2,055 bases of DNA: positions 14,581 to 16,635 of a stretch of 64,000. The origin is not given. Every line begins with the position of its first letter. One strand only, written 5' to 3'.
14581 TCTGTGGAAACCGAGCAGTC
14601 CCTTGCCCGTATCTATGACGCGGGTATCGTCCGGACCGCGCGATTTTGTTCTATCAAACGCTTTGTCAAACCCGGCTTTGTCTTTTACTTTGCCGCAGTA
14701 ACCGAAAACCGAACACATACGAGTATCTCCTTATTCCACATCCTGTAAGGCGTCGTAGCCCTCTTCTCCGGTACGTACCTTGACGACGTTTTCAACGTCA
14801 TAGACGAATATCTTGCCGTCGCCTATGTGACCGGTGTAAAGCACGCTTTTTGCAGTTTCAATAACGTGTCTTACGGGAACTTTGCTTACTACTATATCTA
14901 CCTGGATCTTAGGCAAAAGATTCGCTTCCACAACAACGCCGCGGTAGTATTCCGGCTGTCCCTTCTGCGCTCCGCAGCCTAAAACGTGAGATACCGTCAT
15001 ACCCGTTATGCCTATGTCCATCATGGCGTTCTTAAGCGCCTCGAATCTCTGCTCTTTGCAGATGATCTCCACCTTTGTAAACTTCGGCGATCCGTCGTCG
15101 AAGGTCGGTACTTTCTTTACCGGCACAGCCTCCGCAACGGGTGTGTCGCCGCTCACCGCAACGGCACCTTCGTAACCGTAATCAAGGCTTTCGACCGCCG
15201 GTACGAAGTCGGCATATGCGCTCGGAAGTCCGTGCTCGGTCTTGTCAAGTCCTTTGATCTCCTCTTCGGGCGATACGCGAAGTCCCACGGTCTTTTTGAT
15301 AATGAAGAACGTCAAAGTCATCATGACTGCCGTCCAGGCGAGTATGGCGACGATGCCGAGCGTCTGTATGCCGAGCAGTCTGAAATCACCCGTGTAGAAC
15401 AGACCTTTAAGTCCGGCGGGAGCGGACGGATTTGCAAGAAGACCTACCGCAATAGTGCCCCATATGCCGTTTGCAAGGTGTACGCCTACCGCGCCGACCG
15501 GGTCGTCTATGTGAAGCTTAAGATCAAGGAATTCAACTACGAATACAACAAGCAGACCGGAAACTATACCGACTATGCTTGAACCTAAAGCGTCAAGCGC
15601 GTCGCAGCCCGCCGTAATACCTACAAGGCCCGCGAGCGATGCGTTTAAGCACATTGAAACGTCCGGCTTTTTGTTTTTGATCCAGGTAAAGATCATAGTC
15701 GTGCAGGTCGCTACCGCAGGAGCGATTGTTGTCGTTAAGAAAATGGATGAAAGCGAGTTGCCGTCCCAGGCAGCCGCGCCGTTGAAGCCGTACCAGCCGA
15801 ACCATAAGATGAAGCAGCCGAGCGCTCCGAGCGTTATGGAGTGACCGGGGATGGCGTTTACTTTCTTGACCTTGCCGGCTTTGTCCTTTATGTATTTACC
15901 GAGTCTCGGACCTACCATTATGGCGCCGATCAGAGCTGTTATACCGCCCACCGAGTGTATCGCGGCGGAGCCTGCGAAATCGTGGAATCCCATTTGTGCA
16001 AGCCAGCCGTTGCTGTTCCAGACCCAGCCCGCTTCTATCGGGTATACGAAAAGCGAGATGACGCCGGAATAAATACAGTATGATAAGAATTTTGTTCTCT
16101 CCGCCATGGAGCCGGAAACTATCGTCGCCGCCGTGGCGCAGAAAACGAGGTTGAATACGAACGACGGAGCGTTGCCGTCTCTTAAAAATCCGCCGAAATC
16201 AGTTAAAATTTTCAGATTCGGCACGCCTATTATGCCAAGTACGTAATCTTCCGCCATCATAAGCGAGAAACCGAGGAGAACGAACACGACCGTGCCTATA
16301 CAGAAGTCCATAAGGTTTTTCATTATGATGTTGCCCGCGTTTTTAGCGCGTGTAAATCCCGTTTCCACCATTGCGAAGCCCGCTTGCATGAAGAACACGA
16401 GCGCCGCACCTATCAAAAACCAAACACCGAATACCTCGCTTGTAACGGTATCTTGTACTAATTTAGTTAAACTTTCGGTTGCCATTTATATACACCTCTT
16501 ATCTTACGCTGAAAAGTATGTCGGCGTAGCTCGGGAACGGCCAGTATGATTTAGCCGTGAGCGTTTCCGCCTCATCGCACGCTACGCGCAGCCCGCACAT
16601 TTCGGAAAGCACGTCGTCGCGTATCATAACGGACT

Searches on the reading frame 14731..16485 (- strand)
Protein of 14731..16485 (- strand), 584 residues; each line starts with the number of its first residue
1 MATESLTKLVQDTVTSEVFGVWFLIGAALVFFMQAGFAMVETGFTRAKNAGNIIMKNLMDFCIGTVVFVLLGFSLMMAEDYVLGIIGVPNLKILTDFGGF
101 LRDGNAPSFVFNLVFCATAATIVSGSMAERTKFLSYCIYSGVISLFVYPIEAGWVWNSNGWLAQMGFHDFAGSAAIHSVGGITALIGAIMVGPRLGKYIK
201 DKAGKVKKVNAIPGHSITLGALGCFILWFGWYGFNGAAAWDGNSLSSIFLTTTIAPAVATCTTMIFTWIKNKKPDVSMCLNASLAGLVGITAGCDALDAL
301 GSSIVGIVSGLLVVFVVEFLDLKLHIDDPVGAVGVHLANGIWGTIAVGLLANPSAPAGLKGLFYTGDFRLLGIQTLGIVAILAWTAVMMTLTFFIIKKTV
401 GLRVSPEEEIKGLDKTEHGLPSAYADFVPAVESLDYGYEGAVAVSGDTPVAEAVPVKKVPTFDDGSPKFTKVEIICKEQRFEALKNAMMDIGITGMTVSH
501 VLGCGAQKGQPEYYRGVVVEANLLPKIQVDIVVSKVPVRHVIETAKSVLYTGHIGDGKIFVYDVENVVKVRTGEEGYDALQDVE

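Call 32: search_protein_families(library=pfam, proteins=[window:14731-16485:-], max_evalue=0.00001)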
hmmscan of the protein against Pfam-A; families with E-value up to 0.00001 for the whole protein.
window:14731-16485:- (584 aa): 2 families
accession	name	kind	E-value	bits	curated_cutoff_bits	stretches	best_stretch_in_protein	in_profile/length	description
PF00909.26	Ammonium_transp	-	5e-119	398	23.2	1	21-420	1-396/399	Ammonium Transporter Family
PF00543.27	P-II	-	2.7e-23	82.7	25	1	470-574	2-102/102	Nitrogen regulatory protein P-II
